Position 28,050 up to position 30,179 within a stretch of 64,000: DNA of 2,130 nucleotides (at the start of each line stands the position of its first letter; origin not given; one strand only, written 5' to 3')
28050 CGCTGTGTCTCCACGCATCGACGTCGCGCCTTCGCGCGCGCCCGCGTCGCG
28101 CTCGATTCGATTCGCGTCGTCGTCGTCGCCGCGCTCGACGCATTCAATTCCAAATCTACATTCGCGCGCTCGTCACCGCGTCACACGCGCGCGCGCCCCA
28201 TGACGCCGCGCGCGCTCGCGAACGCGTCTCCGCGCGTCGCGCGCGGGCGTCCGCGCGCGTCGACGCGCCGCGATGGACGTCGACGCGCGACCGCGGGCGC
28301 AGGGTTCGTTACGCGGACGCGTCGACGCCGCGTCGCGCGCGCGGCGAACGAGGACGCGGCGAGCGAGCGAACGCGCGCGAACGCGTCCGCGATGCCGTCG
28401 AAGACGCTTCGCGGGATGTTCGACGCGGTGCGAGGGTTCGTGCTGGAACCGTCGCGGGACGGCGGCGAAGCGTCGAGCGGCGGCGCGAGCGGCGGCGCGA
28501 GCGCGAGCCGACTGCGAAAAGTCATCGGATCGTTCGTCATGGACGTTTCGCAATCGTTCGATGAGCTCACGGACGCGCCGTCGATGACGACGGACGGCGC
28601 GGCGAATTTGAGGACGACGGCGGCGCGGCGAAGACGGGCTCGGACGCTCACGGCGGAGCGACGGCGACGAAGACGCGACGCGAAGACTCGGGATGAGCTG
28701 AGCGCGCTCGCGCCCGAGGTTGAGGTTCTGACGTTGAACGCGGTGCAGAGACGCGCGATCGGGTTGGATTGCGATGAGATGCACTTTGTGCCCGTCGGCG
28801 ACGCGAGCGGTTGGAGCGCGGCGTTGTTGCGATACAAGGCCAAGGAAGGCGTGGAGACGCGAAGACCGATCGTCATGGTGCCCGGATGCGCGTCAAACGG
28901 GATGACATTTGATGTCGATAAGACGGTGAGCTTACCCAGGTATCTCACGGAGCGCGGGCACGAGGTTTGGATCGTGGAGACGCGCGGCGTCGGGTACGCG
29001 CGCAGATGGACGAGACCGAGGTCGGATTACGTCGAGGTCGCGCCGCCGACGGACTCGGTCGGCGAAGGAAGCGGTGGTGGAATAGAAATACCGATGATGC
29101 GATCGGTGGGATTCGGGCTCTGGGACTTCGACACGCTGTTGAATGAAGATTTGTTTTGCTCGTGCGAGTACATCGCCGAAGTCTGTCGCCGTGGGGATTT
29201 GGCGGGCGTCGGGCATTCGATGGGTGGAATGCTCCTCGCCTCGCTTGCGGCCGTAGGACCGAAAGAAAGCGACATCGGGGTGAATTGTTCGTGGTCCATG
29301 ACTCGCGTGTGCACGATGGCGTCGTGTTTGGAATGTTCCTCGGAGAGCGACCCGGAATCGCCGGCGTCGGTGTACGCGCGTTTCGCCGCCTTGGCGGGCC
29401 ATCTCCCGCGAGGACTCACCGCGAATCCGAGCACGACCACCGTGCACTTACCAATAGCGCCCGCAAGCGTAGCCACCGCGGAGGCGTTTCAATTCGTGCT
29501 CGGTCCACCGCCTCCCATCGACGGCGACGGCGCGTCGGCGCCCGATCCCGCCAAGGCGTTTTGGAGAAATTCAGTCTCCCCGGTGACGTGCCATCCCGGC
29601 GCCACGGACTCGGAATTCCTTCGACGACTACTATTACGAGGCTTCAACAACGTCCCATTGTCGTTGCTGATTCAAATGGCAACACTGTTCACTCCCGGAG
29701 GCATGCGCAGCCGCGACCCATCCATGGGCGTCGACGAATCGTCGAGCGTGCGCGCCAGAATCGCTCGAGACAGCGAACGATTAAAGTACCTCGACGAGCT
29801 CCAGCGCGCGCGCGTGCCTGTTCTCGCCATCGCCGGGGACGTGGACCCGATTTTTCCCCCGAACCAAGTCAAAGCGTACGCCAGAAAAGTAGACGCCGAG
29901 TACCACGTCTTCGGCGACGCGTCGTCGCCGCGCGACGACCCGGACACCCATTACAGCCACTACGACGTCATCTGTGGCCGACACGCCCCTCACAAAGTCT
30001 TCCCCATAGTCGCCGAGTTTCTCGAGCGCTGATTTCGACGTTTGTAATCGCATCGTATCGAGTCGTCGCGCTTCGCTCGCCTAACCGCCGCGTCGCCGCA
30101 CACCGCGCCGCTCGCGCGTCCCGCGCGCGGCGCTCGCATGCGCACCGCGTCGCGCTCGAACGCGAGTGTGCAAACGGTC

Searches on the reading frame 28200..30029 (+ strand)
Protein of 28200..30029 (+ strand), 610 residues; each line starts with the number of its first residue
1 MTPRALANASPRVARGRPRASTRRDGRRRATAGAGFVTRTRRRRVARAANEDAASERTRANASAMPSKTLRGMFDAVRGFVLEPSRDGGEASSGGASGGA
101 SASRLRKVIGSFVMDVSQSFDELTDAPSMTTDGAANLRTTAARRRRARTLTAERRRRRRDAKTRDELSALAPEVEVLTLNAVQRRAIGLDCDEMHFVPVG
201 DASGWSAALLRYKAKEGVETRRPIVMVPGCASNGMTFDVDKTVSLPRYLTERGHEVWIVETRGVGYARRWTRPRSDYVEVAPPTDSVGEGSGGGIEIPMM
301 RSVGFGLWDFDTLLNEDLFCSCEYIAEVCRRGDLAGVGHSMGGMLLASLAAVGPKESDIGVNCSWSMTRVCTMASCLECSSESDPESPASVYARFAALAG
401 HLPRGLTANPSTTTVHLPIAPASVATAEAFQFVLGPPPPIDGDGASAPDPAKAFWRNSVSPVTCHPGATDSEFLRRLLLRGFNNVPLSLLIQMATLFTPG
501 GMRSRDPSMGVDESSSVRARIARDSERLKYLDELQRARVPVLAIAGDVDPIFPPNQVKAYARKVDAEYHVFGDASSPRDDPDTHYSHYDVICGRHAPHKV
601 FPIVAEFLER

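Call 14: search_protein_families(library=pfam, proteins=[window:28200-30029:+], max_evalue=0.001)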
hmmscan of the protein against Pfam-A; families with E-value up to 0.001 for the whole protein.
window:28200-30029:+ (610 aa): 2 families
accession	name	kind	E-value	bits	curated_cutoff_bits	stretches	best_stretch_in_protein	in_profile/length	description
PF00561.26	Abhydrolase_1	-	2.8e-10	40.7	25.8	1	223-355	2-92/245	alpha/beta hydrolase fold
PF12146.15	Hydrolase_4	-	3e-05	23.9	27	0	314-361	58-104/239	Serine aminopeptidase, S33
